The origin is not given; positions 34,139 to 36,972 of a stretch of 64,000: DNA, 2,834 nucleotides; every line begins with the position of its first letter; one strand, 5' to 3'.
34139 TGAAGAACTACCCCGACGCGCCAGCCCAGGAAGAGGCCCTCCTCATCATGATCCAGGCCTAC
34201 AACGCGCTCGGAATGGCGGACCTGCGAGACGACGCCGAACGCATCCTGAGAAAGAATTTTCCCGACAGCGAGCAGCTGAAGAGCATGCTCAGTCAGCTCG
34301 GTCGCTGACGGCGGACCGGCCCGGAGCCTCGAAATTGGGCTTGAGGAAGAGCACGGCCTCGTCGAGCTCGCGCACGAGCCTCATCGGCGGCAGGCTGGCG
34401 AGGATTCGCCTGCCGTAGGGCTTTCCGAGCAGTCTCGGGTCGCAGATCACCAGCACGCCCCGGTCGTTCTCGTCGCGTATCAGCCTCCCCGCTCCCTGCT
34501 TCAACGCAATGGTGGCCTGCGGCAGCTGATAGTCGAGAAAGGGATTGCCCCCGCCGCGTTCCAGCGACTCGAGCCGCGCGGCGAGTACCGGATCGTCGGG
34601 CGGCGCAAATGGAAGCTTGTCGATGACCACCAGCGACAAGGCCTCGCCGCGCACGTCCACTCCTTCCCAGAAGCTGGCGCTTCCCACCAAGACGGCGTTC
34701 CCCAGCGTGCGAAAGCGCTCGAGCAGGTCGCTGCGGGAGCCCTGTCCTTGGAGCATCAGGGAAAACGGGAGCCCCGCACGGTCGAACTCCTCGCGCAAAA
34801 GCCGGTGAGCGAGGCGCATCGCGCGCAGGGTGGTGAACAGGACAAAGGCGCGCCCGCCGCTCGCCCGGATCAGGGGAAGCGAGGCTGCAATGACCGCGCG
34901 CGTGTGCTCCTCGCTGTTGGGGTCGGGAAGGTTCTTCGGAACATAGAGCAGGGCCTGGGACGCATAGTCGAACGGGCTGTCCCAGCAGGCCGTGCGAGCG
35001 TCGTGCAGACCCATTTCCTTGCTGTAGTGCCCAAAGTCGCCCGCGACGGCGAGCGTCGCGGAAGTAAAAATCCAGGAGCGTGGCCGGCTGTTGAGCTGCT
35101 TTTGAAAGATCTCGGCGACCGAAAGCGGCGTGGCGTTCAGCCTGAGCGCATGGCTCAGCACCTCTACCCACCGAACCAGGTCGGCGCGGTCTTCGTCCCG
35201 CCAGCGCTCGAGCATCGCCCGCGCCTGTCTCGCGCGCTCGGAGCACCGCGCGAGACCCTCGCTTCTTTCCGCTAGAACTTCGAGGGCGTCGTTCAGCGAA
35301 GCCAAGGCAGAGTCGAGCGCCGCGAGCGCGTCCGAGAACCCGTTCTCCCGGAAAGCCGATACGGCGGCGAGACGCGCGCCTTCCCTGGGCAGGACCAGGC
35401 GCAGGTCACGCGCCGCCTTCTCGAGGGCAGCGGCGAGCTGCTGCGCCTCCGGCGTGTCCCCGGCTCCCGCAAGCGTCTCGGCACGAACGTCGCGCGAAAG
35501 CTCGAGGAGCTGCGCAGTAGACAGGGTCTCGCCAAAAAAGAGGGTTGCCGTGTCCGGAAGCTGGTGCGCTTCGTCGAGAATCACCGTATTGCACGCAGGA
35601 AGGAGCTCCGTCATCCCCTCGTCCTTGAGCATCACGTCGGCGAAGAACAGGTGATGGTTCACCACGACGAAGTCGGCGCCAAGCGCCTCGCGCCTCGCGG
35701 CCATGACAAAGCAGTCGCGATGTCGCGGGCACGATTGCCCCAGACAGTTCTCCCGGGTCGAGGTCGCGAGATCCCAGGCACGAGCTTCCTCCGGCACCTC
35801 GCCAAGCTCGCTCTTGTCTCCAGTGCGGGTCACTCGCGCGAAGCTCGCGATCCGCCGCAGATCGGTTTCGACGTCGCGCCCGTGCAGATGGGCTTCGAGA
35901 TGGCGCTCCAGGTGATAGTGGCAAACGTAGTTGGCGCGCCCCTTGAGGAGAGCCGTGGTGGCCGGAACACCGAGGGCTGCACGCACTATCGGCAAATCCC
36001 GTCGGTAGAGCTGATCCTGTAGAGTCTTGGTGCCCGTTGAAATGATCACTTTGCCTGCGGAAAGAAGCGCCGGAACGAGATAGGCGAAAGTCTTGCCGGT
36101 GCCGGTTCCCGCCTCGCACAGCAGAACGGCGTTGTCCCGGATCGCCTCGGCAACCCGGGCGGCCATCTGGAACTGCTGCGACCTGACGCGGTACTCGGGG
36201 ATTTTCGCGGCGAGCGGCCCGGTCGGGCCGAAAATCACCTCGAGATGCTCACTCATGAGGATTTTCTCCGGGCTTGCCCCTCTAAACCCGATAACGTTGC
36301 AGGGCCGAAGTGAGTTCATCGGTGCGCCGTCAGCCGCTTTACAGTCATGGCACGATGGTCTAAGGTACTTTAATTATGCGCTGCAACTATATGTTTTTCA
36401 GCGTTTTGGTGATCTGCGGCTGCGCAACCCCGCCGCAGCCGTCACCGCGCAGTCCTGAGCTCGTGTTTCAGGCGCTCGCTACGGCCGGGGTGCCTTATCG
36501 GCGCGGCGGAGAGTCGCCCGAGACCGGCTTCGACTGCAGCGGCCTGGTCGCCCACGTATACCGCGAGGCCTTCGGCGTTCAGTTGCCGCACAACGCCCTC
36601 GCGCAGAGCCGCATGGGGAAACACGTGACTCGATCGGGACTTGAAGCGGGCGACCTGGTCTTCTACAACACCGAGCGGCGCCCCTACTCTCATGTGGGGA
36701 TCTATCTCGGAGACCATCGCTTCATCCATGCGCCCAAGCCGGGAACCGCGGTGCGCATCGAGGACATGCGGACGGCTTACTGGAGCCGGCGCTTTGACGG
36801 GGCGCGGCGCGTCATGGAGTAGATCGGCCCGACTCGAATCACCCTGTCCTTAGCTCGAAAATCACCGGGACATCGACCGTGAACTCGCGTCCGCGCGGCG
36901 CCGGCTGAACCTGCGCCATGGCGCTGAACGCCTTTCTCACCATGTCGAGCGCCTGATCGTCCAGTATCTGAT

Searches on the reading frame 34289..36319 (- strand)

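Call 42: search_protein_families(library=pfam, proteins=[window:34289-36319:-], max_evalue=0.001)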
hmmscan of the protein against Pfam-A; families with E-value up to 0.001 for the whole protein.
window:34289-36319:- (676 aa): 2 families
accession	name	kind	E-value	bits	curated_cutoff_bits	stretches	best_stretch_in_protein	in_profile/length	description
PF13307.12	Helicase_C_2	-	9.6e-43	146.6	25.3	1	483-645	4-169/170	Helicase C-terminal domain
PF00270.35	DEAD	-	5.5e-10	39.7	26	1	55-107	6-64/167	DEAD/DEAH box helicase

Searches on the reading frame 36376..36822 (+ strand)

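Call 42: search_protein_families(library=pfam, proteins=[window:36376-36822:+], max_evalue=0.001)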
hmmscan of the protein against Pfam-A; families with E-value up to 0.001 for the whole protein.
window:36376-36822:+ (148 aa): 3 families
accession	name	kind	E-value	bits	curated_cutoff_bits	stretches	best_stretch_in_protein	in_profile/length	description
PF00877.26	NLPC_P60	-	9.3e-30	103.2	23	1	38-145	1-105/105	NlpC/P60 family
PF04970.19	LRAT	-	0.00046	20.9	24.3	1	90-125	4-37/120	Lecithin retinol acyltransferase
PF05708.18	Peptidase_C92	-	0.00067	20.2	27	0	27-75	82-130/166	Permuted papain-like amidase enzyme, YaeF/YiiX, C92 family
